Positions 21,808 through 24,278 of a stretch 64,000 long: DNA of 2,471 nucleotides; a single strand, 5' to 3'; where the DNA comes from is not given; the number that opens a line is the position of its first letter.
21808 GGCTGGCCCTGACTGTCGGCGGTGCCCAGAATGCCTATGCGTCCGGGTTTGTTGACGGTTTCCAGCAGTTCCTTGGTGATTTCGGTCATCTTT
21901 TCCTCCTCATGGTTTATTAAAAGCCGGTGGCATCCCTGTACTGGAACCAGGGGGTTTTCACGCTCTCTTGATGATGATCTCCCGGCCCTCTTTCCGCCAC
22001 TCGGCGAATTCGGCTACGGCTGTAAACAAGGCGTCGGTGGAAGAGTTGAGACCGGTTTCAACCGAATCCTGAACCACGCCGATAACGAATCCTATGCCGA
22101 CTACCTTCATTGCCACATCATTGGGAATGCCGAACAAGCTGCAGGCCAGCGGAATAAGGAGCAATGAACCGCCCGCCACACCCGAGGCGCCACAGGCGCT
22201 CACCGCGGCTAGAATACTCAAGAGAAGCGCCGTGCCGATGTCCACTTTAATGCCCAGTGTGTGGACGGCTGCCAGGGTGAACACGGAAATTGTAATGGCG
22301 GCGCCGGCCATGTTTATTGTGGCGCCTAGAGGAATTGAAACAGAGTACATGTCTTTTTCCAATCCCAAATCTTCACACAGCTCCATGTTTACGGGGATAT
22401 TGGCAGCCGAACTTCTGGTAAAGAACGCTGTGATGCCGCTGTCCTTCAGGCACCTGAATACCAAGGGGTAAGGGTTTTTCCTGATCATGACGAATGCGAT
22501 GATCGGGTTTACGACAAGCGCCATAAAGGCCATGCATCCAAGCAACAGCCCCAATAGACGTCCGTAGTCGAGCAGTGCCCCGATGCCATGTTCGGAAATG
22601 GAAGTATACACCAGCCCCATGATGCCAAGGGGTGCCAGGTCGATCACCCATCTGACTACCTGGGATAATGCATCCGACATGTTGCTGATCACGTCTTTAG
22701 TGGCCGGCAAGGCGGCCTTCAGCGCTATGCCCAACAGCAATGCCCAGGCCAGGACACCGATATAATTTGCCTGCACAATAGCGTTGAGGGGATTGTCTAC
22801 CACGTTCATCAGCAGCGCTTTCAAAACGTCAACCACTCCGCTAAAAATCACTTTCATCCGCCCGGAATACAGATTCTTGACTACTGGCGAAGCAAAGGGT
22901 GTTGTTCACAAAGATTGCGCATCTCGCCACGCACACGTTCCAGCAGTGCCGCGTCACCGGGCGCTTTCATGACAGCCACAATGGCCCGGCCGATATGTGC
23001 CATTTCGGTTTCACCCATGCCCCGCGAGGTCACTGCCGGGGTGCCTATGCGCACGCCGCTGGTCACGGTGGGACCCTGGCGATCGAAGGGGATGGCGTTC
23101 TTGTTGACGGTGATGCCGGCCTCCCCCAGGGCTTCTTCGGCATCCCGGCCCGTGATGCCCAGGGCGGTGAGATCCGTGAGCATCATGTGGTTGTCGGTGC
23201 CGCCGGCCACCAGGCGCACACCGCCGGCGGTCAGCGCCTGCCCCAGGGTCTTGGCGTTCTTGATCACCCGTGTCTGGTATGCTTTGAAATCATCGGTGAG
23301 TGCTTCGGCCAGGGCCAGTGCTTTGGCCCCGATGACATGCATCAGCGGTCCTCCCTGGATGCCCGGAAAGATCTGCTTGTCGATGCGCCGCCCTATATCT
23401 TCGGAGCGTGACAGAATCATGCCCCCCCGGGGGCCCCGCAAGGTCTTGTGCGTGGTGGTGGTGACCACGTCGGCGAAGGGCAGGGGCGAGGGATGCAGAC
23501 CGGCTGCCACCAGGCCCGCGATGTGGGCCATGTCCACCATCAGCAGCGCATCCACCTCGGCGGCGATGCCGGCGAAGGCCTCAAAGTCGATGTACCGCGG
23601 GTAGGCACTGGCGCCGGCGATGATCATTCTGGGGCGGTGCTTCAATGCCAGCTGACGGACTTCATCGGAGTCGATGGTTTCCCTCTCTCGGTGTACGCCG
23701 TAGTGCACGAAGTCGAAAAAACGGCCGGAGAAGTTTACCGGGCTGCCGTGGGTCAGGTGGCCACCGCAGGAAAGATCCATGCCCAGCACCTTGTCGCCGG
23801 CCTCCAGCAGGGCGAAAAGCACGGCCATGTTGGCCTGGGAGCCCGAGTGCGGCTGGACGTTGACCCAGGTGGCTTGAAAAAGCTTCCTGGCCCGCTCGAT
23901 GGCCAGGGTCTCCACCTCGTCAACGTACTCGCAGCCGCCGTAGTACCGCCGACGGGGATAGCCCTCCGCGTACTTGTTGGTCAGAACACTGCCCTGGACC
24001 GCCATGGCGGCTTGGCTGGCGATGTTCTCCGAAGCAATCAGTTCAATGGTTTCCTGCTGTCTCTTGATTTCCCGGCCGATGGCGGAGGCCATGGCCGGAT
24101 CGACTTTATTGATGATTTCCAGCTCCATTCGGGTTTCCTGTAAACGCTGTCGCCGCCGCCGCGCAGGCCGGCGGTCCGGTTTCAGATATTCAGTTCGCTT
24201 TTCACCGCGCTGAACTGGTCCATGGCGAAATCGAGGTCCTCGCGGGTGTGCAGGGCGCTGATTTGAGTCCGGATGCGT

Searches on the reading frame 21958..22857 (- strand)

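Call 13: search_protein_families(library=pfam, proteins=[window:21958-22857:-], max_evalue=0.00001)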
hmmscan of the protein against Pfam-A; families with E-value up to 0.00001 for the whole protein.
window:21958-22857:- (299 aa): 1 family
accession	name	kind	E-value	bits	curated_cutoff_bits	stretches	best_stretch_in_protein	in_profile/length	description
PF00375.23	SDF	-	9.1e-54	183.4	27.9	1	10-282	113-384/387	Sodium:dicarboxylate symporter family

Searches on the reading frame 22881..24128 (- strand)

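Call 13: search_protein_families(library=pfam, proteins=[window:22881-24128:-], max_evalue=0.00001)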
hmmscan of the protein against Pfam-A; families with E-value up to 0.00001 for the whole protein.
window:22881-24128:- (415 aa): 2 families
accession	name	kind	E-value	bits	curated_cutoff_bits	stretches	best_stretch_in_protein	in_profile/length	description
PF00464.25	SHMT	-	1.6e-160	534.6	27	1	7-382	2-398/399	Serine hydroxymethyltransferase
PF00155.27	Aminotran_1_2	-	8.2e-06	25.7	19.7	0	60-369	35-352/361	Aminotransferase class I and II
